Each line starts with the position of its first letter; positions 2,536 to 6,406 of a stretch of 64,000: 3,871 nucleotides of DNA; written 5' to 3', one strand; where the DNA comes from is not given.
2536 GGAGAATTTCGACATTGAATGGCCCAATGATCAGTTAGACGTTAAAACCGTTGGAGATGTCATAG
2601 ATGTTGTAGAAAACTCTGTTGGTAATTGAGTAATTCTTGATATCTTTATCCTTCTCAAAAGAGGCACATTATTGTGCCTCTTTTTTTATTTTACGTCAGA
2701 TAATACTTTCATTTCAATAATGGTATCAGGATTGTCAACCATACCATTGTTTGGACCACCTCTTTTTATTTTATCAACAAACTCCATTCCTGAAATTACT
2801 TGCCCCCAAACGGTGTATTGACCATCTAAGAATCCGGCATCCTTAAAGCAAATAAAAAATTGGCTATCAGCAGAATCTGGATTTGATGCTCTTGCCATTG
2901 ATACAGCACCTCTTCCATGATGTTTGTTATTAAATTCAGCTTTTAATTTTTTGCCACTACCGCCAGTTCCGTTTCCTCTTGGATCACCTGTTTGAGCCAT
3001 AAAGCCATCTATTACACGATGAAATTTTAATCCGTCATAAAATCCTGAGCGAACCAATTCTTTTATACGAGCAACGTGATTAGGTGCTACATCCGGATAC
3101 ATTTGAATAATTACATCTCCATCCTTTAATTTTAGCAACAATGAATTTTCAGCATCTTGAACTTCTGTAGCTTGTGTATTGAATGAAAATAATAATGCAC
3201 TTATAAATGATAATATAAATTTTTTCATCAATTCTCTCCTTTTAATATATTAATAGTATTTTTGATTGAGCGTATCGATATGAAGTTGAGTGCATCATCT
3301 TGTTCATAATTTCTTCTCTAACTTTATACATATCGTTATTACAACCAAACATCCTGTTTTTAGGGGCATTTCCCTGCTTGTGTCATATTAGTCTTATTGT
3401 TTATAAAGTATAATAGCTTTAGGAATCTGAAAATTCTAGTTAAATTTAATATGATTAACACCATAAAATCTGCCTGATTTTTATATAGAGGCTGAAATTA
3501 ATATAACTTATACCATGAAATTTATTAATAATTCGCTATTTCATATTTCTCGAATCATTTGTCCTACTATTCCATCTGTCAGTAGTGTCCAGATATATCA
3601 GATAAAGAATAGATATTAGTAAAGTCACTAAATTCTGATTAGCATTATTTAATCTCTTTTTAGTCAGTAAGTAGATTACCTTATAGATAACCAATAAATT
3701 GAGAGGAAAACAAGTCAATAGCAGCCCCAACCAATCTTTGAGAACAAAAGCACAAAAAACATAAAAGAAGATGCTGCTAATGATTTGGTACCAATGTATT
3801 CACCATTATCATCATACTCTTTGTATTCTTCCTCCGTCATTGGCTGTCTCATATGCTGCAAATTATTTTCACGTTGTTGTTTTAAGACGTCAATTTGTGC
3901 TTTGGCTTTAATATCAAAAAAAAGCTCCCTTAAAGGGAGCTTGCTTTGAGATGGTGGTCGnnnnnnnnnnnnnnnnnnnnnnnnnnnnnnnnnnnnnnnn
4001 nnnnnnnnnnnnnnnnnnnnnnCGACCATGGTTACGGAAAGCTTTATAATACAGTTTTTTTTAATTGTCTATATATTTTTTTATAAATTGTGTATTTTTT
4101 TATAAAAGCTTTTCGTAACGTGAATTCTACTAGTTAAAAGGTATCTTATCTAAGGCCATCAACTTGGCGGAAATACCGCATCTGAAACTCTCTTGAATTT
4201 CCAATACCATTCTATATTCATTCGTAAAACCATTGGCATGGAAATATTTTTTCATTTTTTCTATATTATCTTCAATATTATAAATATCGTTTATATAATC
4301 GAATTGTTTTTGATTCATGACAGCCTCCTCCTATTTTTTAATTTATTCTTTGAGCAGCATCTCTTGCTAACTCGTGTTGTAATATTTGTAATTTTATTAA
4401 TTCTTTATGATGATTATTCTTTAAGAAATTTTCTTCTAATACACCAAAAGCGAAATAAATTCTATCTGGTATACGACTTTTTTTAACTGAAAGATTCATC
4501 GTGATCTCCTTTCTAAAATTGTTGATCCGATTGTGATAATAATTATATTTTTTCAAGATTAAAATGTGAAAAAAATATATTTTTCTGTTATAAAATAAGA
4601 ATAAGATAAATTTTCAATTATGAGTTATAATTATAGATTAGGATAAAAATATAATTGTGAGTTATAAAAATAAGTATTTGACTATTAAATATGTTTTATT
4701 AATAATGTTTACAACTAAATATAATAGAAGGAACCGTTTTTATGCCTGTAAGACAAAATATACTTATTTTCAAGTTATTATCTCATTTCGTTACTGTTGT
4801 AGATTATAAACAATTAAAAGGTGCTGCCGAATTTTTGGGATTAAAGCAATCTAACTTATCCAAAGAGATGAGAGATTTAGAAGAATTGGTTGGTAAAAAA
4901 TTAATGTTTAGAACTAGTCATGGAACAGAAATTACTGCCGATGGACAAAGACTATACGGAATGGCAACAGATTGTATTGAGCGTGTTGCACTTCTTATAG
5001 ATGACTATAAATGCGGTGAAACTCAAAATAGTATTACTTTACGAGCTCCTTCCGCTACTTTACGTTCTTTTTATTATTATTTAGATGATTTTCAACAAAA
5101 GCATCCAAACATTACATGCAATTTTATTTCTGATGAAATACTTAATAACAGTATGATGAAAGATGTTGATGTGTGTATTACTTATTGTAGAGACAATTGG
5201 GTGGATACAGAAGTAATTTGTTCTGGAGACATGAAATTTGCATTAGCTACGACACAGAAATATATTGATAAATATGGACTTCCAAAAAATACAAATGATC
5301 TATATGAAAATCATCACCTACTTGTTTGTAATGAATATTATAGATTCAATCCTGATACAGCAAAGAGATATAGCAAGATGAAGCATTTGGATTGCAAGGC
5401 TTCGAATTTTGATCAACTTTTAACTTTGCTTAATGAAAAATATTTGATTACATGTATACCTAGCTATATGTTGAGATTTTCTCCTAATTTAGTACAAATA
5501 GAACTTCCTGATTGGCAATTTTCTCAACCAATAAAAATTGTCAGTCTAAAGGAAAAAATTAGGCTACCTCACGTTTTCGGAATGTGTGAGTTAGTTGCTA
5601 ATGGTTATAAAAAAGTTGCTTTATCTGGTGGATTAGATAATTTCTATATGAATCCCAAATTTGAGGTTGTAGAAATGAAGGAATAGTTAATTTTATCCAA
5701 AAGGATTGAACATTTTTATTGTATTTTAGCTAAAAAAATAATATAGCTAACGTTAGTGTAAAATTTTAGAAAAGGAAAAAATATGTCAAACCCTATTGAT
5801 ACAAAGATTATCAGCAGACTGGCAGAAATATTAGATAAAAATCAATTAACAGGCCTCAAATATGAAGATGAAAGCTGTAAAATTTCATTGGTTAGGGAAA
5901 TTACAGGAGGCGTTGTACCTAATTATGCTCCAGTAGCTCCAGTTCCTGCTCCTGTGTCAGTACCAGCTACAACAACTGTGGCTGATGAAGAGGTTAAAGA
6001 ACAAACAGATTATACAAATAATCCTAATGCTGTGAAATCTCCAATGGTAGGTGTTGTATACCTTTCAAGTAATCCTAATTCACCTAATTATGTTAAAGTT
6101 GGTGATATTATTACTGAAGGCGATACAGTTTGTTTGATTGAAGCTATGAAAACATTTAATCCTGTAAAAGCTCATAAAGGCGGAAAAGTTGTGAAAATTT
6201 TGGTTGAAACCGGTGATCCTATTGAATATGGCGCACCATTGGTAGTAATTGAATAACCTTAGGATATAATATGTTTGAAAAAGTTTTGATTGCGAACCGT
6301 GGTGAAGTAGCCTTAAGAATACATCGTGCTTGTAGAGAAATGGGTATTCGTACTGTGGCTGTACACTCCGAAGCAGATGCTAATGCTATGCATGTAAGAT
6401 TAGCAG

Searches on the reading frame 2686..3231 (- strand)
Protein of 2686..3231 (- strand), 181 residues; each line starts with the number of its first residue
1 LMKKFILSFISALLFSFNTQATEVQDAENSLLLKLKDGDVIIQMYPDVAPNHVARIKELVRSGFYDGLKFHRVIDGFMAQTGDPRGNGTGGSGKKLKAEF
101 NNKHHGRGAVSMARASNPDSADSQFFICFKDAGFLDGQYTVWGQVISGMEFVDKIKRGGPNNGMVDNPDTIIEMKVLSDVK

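Call 15: search_protein_families(library=pfam, proteins=[window:2686-3231:-], max_evalue=0.01)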
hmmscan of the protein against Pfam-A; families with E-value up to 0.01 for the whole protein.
window:2686-3231:- (181 aa): 1 family
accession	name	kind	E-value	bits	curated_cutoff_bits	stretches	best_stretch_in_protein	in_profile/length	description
PF00160.26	Pro_isomerase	-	1.9e-44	152.2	21.7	1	34-175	5-158/159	Cyclophilin type peptidyl-prolyl cis-trans isomerase/CLD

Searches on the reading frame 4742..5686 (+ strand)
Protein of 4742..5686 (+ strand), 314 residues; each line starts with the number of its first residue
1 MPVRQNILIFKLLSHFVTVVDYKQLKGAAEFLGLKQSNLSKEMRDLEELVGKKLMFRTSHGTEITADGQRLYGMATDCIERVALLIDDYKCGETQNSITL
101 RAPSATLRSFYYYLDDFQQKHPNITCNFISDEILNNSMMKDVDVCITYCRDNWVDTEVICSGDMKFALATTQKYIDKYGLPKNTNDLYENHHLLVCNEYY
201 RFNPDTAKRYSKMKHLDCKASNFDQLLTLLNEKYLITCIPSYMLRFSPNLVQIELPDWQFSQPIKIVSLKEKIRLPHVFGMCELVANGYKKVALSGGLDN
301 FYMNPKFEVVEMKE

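Call 15: search_protein_families(library=pfam, proteins=[window:4742-5686:+], max_evalue=0.01)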
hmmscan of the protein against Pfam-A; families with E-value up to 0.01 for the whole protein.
window:4742-5686:+ (314 aa): 2 families
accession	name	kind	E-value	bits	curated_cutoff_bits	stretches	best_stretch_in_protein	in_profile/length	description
PF00126.33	HTH_1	-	1.3e-12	47.9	26.6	1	11-69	2-60/60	Bacterial regulatory helix-turn-helix protein, lysR family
PF03466.25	LysR_substrate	-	8.3e-08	32.3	28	1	95-278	5-197/209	LysR substrate binding domain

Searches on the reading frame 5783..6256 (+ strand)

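Call 15: search_protein_families(library=pfam, proteins=[window:5783-6256:+], max_evalue=0.01)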
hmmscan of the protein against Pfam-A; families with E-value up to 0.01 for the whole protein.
window:5783-6256:+ (157 aa): 1 family
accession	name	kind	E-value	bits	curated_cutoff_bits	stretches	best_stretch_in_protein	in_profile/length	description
PF00364.28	Biotin_lipoyl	-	1.5e-19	70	22.1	1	83-156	2-73/73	Biotin-requiring enzyme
